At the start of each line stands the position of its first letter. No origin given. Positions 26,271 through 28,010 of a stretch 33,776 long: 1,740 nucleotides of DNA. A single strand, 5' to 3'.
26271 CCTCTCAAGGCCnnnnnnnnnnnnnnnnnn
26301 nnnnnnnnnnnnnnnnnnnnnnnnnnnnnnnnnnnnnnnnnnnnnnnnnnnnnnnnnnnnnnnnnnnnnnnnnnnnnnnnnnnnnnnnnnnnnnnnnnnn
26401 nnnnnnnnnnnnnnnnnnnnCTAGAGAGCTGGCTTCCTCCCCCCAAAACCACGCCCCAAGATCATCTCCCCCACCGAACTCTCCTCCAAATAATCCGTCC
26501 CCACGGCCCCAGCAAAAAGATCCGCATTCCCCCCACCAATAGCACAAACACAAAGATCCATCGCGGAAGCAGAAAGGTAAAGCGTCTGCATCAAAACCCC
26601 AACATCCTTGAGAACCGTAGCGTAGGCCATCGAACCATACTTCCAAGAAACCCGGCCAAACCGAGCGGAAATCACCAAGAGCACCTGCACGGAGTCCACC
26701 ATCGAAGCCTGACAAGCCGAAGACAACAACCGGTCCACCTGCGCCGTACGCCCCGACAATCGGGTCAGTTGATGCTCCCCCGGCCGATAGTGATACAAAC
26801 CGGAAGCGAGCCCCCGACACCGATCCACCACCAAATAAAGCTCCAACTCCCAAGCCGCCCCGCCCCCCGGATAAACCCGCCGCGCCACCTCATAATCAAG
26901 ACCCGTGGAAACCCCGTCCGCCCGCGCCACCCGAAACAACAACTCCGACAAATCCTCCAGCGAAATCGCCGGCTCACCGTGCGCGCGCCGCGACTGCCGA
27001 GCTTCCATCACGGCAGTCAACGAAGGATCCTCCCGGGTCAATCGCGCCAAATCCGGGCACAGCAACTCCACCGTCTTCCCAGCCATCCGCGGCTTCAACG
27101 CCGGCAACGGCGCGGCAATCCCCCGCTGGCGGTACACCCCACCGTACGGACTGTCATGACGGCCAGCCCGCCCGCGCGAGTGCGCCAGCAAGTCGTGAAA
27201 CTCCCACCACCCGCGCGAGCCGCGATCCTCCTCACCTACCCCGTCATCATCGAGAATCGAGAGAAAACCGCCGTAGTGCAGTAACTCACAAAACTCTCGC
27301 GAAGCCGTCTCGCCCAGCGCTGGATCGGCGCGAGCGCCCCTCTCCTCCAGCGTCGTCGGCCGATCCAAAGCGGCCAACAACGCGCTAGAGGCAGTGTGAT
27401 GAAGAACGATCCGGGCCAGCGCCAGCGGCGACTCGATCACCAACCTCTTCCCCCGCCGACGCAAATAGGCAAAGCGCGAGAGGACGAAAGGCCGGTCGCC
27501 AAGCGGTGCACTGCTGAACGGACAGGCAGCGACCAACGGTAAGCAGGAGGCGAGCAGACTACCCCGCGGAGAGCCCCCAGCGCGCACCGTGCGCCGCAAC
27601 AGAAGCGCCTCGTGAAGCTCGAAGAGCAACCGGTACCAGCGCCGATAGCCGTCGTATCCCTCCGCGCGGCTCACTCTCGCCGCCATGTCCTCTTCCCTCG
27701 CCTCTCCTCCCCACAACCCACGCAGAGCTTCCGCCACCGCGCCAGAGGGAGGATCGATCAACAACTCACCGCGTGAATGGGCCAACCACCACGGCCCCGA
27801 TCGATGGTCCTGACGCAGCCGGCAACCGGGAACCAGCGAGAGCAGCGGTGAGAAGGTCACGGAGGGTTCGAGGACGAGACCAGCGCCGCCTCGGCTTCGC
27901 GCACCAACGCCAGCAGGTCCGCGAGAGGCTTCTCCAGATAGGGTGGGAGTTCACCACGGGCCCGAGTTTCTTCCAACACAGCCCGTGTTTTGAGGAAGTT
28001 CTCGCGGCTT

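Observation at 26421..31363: Tandem-kinase membrane sensor translationally coupled (GTGA) to a SagB-type dehydrogenase-like protein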

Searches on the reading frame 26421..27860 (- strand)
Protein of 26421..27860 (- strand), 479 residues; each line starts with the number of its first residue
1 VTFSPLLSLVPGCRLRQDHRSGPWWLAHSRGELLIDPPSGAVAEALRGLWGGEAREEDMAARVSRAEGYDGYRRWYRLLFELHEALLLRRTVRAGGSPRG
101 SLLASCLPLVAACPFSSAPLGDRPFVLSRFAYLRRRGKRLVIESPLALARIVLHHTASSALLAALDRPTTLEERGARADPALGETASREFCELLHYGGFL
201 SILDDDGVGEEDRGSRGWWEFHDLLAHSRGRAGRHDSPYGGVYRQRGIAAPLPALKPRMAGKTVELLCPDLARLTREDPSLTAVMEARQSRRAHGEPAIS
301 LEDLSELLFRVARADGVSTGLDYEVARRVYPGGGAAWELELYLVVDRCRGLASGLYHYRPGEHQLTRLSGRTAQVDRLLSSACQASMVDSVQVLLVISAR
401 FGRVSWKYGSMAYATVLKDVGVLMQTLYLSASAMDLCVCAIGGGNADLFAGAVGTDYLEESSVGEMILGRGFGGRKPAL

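Call 6: search_protein_families(library=pfam, proteins=[window:26421-27860:-], max_evalue=0.01)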
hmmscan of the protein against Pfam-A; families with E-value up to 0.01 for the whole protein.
window:26421-27860:- (479 aa): 2 families
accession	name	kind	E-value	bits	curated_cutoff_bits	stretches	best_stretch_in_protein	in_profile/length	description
PF22767.2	ThcOx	-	7.3e-24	85.3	27.7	1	125-236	1-110/110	Cyanobactin oxidase ThcOx,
PF00881.29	Nitroreductase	-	2.5e-11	44.5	23.5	1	288-469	4-166/167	Nitroreductase family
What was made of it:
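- On SagB/ThcOx-type azoline dehydrogenase (TIGR03605): PF22767 at 85 bits (call 6).
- It keeps the precursor-binding ThcOx-type N-terminal domain (call 6).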

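Call 7: search_protein_families(library=ncbifam, proteins=[window:26421-27860:-], max_evalue=0.01)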
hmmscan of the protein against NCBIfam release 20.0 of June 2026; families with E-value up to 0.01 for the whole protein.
window:26421-27860:- (479 aa): 2 families
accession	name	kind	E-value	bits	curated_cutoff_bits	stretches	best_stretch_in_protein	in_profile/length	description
TIGR03605.1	antibiot_sagB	domain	1.7e-46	157.9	78.4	1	300-470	1-173/173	SagB family peptide dehydrogenase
TIGR04511.1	SagB_rel_DH_2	exception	2.5e-27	95.9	240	1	279-463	172-361/380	putative peptide maturation dehydrogenase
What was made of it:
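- On SagB/ThcOx-type azoline dehydrogenase (TIGR03605): 157.9 bits against a cut-off of 78.4, aa 300-470, full profile 1-173 (call 7)
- On Class III/IV lanthipeptide synthetase (LanKC/LanL): No lyase or cyclase domain is found in Pfam (calls 6, 7).
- On TIGR04511 SagB-related dehydrogenase 2: 95.9 bits (call 7)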

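Call 12: find_homologous_proteins(query=window:26421-27860:-, max_evalue=0.00001)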
Query window:26421-27860:- (479 aa): 1799 proteins with E <= 0.00001 among 8000 candidates; the best 120 are listed.
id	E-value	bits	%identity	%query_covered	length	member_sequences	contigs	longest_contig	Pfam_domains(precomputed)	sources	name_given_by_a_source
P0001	0.0e+0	1071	100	100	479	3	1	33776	PF00881.30,PF22767.3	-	-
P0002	2.8e-228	777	76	98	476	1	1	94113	PF00881.30,PF22767.3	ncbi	-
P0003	3.0e-204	697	69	98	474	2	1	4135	PF00881.30,PF22767.3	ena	-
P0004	2.3e-127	444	54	89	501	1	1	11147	PF00881.30,PF22767.3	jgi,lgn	jgi:SagB-type dehydrogenase family enzyme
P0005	7.0e-124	432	51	97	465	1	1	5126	PF00881.30,PF18679.7,PF22767.3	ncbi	-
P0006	4.5e-113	397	50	97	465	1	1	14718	PF00881.30,PF22767.3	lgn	-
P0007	1.3e-112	395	51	98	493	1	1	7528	PF00881.30,PF22767.3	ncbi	-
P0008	1.7e-110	388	47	91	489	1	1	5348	PF00881.30,PF18679.7,PF22767.3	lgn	-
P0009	3.7e-110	387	48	98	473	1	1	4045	PF00881.30,PF18679.7,PF22767.3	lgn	-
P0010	5.0e-110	387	50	88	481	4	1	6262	PF00881.30,PF22767.3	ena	-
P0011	2.3e-109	385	45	94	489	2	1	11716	PF00881.30,PF18679.7,PF22767.3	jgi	jgi:SagB-type dehydrogenase family enzyme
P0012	2.6e-109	384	47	98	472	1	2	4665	PF00881.30,PF18679.7,PF22767.3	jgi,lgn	jgi:SagB-type dehydrogenase family enzyme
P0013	2.9e-108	381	47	98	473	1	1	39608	PF00881.30,PF18679.7,PF22767.3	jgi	jgi:SagB-type dehydrogenase family enzyme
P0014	1.9e-106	375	45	99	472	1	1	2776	PF00881.30,PF18679.7,PF22767.3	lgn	-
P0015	5.6e-106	373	48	97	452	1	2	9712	PF00881.30,PF22767.3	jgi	jgi:SagB-type dehydrogenase family enzyme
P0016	6.5e-106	373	49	98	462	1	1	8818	PF00881.30,PF22767.3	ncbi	-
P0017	7.1e-106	373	48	89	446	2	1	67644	PF00881.30,PF18679.7,PF22767.3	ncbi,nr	ncbi:MAG TPA: SagB family peptide dehydrogenase [Thermoanaerobaculia bacterium]|nr:SagB family pepti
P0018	8.2e-105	370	46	98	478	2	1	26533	PF00881.30,PF18679.7,PF22767.3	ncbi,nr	ncbi:MAG TPA: SagB family peptide dehydrogenase [Thermoanaerobaculia bacterium]|nr:SagB family pepti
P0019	3.2e-104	368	46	99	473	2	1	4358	PF00881.30,PF18679.7,PF22767.3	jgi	jgi:oxazoline/thiazoline dehydrogenase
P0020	4.4e-104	367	46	94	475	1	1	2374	PF00881.30,PF18679.7,PF22767.3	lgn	-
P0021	6.2e-104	367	46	89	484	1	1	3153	PF00881.30,PF18679.7,PF22767.3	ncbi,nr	ncbi:MAG TPA: SagB family peptide dehydrogenase [Blastocatellia bacterium]|nr:SagB family peptide de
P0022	6.5e-104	367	49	90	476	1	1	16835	PF00881.30,PF18679.7,PF22767.3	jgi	jgi:oxazoline/thiazoline dehydrogenase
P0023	8.3e-104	366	46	94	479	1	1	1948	PF00881.30,PF18679.7,PF22767.3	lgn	-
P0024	5.2e-103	364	45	98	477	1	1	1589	PF00881.30,PF18679.7,PF22767.3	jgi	jgi:SagB-type dehydrogenase family enzyme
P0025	6.9e-103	363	45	96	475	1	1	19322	PF00881.30,PF18679.7,PF22767.3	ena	-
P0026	8.3e-103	363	47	98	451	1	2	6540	PF00881.30,PF22767.3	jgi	jgi:SagB-type dehydrogenase family enzyme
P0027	5.5e-102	360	47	90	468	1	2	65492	PF00881.30,PF22767.3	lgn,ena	-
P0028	5.6e-102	360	48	98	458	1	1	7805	PF00881.30,PF22767.3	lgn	-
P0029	7.0e-102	360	45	99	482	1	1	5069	PF00881.30,PF18679.7,PF22767.3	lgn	-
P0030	2.2e-101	358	51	84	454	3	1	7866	PF00881.30,PF22767.3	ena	-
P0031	2.2e-101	358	47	87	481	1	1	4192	PF00881.30,PF18679.7,PF22767.3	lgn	-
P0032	1.4e-100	356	46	87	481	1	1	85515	PF00881.30,PF18679.7,PF22767.3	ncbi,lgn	-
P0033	2.1e-100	355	46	98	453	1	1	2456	PF00881.30,PF18679.7,PF22767.3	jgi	jgi:SagB-type dehydrogenase family enzyme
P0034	4.0e-100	354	48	93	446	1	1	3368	PF00881.30,PF22767.3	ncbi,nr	ncbi:MAG TPA: SagB family peptide dehydrogenase [Thermoanaerobaculia bacterium]|nr:SagB family pepti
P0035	7.4e-100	353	45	92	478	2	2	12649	PF00881.30,PF22767.3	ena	-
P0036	1.7e-99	352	45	98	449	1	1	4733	PF00881.30,PF18679.7,PF22767.3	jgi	-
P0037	2.5e-99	351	44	98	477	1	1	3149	PF00881.30,PF18679.7,PF22767.3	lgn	-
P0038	4.4e-99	351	47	89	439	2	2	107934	PF00881.30,PF18679.7,PF22767.3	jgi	jgi:SagB-type dehydrogenase family enzyme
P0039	7.2e-99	350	48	82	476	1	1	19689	PF00881.30,PF22767.3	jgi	jgi:oxazoline/thiazoline dehydrogenase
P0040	7.4e-99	350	45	92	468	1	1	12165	PF00881.30,PF18679.7,PF22767.3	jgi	jgi:SagB-type dehydrogenase family enzyme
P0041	9.0e-99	350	47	89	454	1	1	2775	PF00881.30,PF18679.7,PF22767.3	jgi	jgi:SagB-type dehydrogenase family enzyme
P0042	9.3e-99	350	44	98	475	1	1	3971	PF00881.30,PF18679.7,PF22767.3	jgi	jgi:oxazoline/thiazoline dehydrogenase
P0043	1.3e-98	349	46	94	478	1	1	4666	PF00881.30,PF18679.7,PF22767.3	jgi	jgi:SagB-type dehydrogenase family enzyme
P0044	2.3e-98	348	43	98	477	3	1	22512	PF00881.30,PF18679.7,PF22767.3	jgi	jgi:SagB-type dehydrogenase family enzyme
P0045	3.0e-98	348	45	91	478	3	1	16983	PF00881.30,PF18679.7,PF22767.3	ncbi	-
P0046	7.2e-98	347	46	97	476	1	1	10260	PF00881.30,PF22767.3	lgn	-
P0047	8.2e-98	346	44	98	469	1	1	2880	PF00881.30,PF18679.7,PF22767.3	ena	-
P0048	8.8e-98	346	46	97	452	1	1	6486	PF00881.30,PF22767.3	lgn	-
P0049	3.6e-97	344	45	97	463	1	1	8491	PF00881.30,PF22767.3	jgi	jgi:SagB-type dehydrogenase family enzyme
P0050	3.8e-97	344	44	98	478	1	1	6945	PF00881.30,PF18679.7,PF22767.3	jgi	jgi:SagB-type dehydrogenase family enzyme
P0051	4.7e-97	344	47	89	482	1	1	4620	PF00881.30,PF18679.7,PF22767.3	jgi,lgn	-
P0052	5.3e-97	344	44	92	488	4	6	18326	PF00881.30,PF22767.3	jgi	jgi:SagB-type dehydrogenase family enzyme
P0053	6.2e-97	344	43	97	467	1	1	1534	PF00881.30,PF18679.7,PF22767.3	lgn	-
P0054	1.2e-96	343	45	91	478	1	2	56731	PF00881.30,PF18679.7,PF22767.3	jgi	-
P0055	2.1e-96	342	46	93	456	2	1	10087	PF00881.30,PF18679.7,PF22767.3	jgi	jgi:SagB-type dehydrogenase family enzyme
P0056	6.0e-96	340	44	93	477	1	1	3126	PF00881.30,PF18679.7,PF22767.3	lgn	-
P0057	9.4e-96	340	47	93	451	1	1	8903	PF00881.30,PF18679.7,PF22767.3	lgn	-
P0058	1.6e-95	339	44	90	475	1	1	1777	PF00881.30,PF18679.7,PF22767.3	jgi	jgi:SagB-type dehydrogenase family enzyme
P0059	1.8e-95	339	48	86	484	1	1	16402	PF00881.30,PF18679.7,PF22767.3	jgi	jgi:SagB-type dehydrogenase family enzyme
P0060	1.9e-95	339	42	98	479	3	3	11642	PF00881.30,PF18679.7,PF22767.3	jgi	jgi:oxazoline/thiazoline dehydrogenase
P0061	3.2e-95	338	46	88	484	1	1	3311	PF00881.30,PF18679.7,PF22767.3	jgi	jgi:oxazoline/thiazoline dehydrogenase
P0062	5.1e-95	337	44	97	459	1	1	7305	PF00881.30,PF22767.3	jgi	jgi:SagB-type dehydrogenase family enzyme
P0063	6.1e-95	337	44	90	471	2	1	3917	PF00881.30,PF18679.7,PF22767.3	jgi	jgi:SagB-type dehydrogenase family enzyme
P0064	7.2e-95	337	47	93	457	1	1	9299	PF00881.30,PF18679.7,PF22767.3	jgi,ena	jgi:SagB-type dehydrogenase family enzyme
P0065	8.8e-95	336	45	90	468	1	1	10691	PF00881.30,PF18679.7,PF22767.3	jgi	jgi:SagB-type dehydrogenase family enzyme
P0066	9.3e-95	336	45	98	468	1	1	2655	PF00881.30,PF22767.3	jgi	jgi:SagB-type dehydrogenase family enzyme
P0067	1.1e-94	336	44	89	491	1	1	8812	PF00881.30,PF18679.7,PF22767.3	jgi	jgi:SagB-type dehydrogenase family enzyme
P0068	1.6e-94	336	43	95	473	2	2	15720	PF00881.30,PF18679.7,PF22767.3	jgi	jgi:SagB-type dehydrogenase family enzyme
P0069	1.7e-94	336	42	94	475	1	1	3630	PF00881.30,PF18679.7,PF22767.3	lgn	-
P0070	1.8e-94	335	45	90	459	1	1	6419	PF00881.30,PF18679.7,PF22767.3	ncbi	-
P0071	2.2e-94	335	46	93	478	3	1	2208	PF00881.30,PF18679.7,PF22767.3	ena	-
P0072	2.2e-94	335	47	77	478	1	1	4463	PF00881.30,PF18679.7,PF22767.3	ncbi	-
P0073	2.4e-94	335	46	86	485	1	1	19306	PF00881.30,PF18679.7,PF22767.3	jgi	jgi:SagB-type dehydrogenase family enzyme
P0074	2.4e-94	335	43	99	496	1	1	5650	PF00881.30,PF18679.7,PF22767.3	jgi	jgi:SagB-type dehydrogenase family enzyme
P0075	3.0e-94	335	43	92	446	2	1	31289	PF00881.30,PF18679.7,PF22767.3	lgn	-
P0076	4.0e-94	334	43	98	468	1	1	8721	PF00881.30,PF18679.7,PF22767.3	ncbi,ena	-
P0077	4.3e-94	334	46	94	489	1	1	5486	PF00881.30,PF18679.7,PF22767.3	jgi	jgi:SagB-type dehydrogenase family enzyme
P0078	6.7e-94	334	44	98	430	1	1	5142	PF00881.30,PF18679.7,PF22767.3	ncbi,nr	ncbi:MAG TPA: SagB family peptide dehydrogenase [Thermoanaerobaculia bacterium]|nr:SagB family pepti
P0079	6.8e-94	334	43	97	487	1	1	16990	PF00881.30,PF18679.7,PF22767.3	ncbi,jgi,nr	ncbi:MAG TPA: SagB family peptide dehydrogenase [Thermoanaerobaculia bacterium]|nr:SagB family pepti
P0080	9.5e-94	333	45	89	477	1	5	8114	PF00881.30,PF18679.7,PF22767.3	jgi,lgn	jgi:SagB-type dehydrogenase family enzyme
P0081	1.1e-93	333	46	90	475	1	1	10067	PF00881.30,PF18679.7,PF22767.3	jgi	jgi:SagB-type dehydrogenase family enzyme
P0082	1.3e-93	333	46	92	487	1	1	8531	PF00881.30,PF18679.7,PF22767.3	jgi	jgi:SagB-type dehydrogenase family enzyme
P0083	2.6e-93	332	46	89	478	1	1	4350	PF00881.30,PF18679.7,PF22767.3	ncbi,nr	ncbi:MAG: SagB family peptide dehydrogenase [Planctomycetes bacterium]|nr:SagB family peptide dehydr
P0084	3.6e-93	331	44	98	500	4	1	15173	PF00881.30,PF18679.7,PF22767.3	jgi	jgi:SagB-type dehydrogenase family enzyme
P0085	4.2e-93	331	41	91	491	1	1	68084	PF00881.30,PF18679.7,PF22767.3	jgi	jgi:SagB-type dehydrogenase family enzyme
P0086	4.4e-93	331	44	98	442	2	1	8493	PF00881.30,PF18679.7,PF22767.3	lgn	-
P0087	4.9e-93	331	46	89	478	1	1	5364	PF00881.30,PF18679.7,PF22767.3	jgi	jgi:SagB-type dehydrogenase family enzyme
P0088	5.0e-93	331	44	97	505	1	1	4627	PF00881.30,PF18679.7,PF22767.3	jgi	jgi:SagB-type dehydrogenase family enzyme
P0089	5.4e-93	331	47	83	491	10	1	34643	PF00881.30,PF18679.7,PF22767.3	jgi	jgi:SagB-type dehydrogenase family enzyme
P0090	5.5e-93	331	42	91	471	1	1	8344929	PF00881.30,PF18679.7,PF22767.3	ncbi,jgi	ncbi:SagB family peptide dehydrogenase [Nostoc sp. DSM 114159]|jgi:SagB-type dehydrogenase family en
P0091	6.4e-93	330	46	97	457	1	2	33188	PF00881.30,PF22767.3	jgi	jgi:SagB-type dehydrogenase family enzyme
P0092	6.6e-93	330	48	81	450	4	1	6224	PF00881.30,PF22767.3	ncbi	-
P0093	6.9e-93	330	47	86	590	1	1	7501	PF00881.30,PF18679.7,PF22767.3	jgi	jgi:oxazoline/thiazoline dehydrogenase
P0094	1.2e-92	329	45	89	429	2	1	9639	PF00881.30,PF22767.3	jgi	jgi:SagB-type dehydrogenase family enzyme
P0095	1.5e-92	329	43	91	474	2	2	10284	PF00881.30,PF18679.7,PF22767.3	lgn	-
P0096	2.0e-92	329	45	90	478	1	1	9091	PF00881.30,PF18679.7,PF22767.3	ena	-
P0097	2.3e-92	329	47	90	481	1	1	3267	PF00881.30,PF18679.7,PF22767.3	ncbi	-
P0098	2.8e-92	328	42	92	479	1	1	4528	PF00881.30,PF18679.7,PF22767.3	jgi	jgi:oxazoline/thiazoline dehydrogenase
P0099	3.4e-92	328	46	90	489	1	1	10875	PF00881.30,PF18679.7,PF22767.3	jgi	jgi:oxazoline/thiazoline dehydrogenase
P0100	3.7e-92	328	46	94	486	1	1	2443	PF00881.30,PF18679.7,PF22767.3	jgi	jgi:oxazoline/thiazoline dehydrogenase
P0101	4.0e-92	328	47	76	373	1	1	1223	PF00881.30,PF22767.3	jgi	jgi:oxazoline/thiazoline dehydrogenase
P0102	4.9e-92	327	47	83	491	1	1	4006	PF00881.30,PF18679.7,PF22767.3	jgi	jgi:oxazoline/thiazoline dehydrogenase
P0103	5.0e-92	327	45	91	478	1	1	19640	PF00881.30,PF18679.7,PF22767.3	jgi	jgi:SagB-type dehydrogenase family enzyme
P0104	5.1e-92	327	42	97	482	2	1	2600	PF00881.30,PF18679.7,PF22767.3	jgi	jgi:SagB-type dehydrogenase family enzyme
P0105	5.7e-92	327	40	98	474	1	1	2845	PF00881.30,PF18679.7,PF22767.3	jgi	jgi:oxazoline/thiazoline dehydrogenase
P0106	6.2e-92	327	46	92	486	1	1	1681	PF00881.30,PF18679.7,PF22767.3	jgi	jgi:SagB-type dehydrogenase family enzyme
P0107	7.0e-92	327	41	91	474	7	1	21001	PF00881.30,PF18679.7,PF22767.3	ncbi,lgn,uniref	ncbi:SagB family peptide dehydrogenase [Nostoc sp.]|uniref:SagB family peptide dehydrogenase n=1 Tax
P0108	8.7e-92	327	41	91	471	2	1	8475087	PF00881.30,PF18679.7,PF22767.3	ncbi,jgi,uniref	ncbi:SagB family peptide dehydrogenase [Nostoc sp. DSM 114167]|jgi:SagB-type dehydrogenase family en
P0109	9.2e-92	327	44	89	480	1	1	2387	PF00881.30,PF18679.7,PF22767.3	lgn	-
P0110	9.9e-92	326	43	92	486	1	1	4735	PF00881.30,PF18679.7,PF22767.3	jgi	jgi:SagB-type dehydrogenase family enzyme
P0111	1.2e-91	326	44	89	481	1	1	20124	PF00881.30,PF18679.7,PF22767.3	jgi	jgi:SagB-type dehydrogenase family enzyme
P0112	1.3e-91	326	44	90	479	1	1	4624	PF00881.30,PF18679.7,PF22767.3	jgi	jgi:oxazoline/thiazoline dehydrogenase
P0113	1.3e-91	326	49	72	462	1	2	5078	PF00881.30,PF22767.3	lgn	-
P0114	1.7e-91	326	45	86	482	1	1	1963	PF00881.30,PF18679.7,PF22767.3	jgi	jgi:SagB-type dehydrogenase family enzyme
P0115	1.8e-91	326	45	86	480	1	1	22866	PF00881.30,PF18679.7,PF22767.3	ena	-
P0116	1.9e-91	325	41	94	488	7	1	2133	PF00881.30,PF18679.7,PF22767.3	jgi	jgi:oxazoline/thiazoline dehydrogenase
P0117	1.9e-91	325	44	97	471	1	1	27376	PF00881.30,PF18679.7,PF22767.3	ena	-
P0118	2.1e-91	325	40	92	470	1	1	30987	PF00881.30,PF18679.7,PF22767.3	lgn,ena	-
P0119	2.1e-91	325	41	93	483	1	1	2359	PF00881.30,PF18679.7,PF22767.3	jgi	jgi:oxazoline/thiazoline dehydrogenase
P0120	2.2e-91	325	45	94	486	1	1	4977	PF00881.30,PF18679.7,PF22767.3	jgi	jgi:SagB-type dehydrogenase family enzyme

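Call 13: find_encoding_contigs(protein=P0002, flank=10000, max_places=3)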
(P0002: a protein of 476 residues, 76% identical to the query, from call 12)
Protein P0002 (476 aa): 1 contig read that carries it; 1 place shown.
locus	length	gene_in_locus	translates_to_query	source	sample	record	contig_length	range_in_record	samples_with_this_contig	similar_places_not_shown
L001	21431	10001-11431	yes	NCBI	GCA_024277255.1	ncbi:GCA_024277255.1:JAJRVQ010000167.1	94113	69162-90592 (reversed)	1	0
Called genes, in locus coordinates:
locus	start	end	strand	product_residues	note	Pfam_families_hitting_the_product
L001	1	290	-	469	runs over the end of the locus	-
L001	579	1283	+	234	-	PF00535:Glycos_transf_2, PF13641:Glyco_tranf_2_3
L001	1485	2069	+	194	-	-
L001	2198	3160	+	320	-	PF20030:bpMoxR, PF00004:AAA (weak), PF07726:AAA_3, PF07728:AAA_5, PF17863:AAA_lid_2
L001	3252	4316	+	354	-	PF01882:DUF58 (weak)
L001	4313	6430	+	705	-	PF11992:TgpA_N, PF01841:Transglut_core, PF13559:DUF4129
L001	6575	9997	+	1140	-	PF00069:Pkinase, PF07714:PK_Tyr_Ser-Thr, PF01163:RIO1 (faint), PF19974:TCAD9 (faint), PF00069:Pkinase, PF01636:APH (weak), PF07714:PK_Tyr_Ser-Thr, PF03109:ABC1 (weak)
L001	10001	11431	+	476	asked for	PF22767:ThcOx, PF00881:Nitroreductase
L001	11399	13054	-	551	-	PF09286:Pro-kuma_activ, PF00082:Peptidase_S8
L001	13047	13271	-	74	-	PF07862:Nif11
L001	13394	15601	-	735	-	PF02624:YcaO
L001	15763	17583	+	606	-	PF02310:B12-binding (weak), PF04055:Radical_SAM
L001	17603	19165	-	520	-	PF02366:PMT, PF13231:PMT_2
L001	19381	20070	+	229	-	PF00593:TonB_dep_Rec_b-barrel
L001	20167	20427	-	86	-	PF01934:HepT-like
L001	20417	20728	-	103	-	PF01909:NTP_transf_2, PF18765:Polbeta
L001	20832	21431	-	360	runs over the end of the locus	PF04773:FecR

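Call 14: find_encoding_contigs(protein=P0017, flank=10000, max_places=3)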
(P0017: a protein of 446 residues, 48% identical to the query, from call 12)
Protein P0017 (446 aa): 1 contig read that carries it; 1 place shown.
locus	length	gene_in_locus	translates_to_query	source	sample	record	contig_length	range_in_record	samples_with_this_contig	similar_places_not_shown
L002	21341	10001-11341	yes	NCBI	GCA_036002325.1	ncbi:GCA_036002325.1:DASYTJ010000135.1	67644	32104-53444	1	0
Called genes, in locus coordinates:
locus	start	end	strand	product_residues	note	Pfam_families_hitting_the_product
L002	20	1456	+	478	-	PF05221:AdoHcyase, PF00670:AdoHcyase_NAD, PF02826:2-Hacid_dh_C (weak)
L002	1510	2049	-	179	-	PF01872:RibD_C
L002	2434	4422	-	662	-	PF00749:tRNA-synt_1c, PF03950:tRNA-synt_1c_C, PF20974:tRNA-synt_1c_C2, PF02637:GatB_Yqey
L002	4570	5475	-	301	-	PF23023:Anti-Pycsar_Apyc1, PF00753:Lactamase_B, PF12706:Lactamase_B_2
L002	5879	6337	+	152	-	-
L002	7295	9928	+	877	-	PF00069:Pkinase, PF07714:PK_Tyr_Ser-Thr, PF03109:ABC1 (weak)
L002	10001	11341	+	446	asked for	PF18679:HTH_57 (weak), PF22767:ThcOx, PF00881:Nitroreductase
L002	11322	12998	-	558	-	PF09286:Pro-kuma_activ, PF00082:Peptidase_S8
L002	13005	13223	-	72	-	PF07862:Nif11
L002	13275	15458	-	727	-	PF02624:YcaO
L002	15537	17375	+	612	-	PF02310:B12-binding (weak), PF04055:Radical_SAM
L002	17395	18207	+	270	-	PF00069:Pkinase, PF07714:PK_Tyr_Ser-Thr, PF01636:APH (faint), PF03109:ABC1, PF14531:Kinase-like (weak)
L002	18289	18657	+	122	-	-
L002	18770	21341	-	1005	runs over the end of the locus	PF13620:CarboxypepD_reg, PF13715:CarbopepD_reg_2, PF25183:OMP_b-brl_4, PF00593:TonB_dep_Rec_b-barrel, PF25183:OMP_b-brl_4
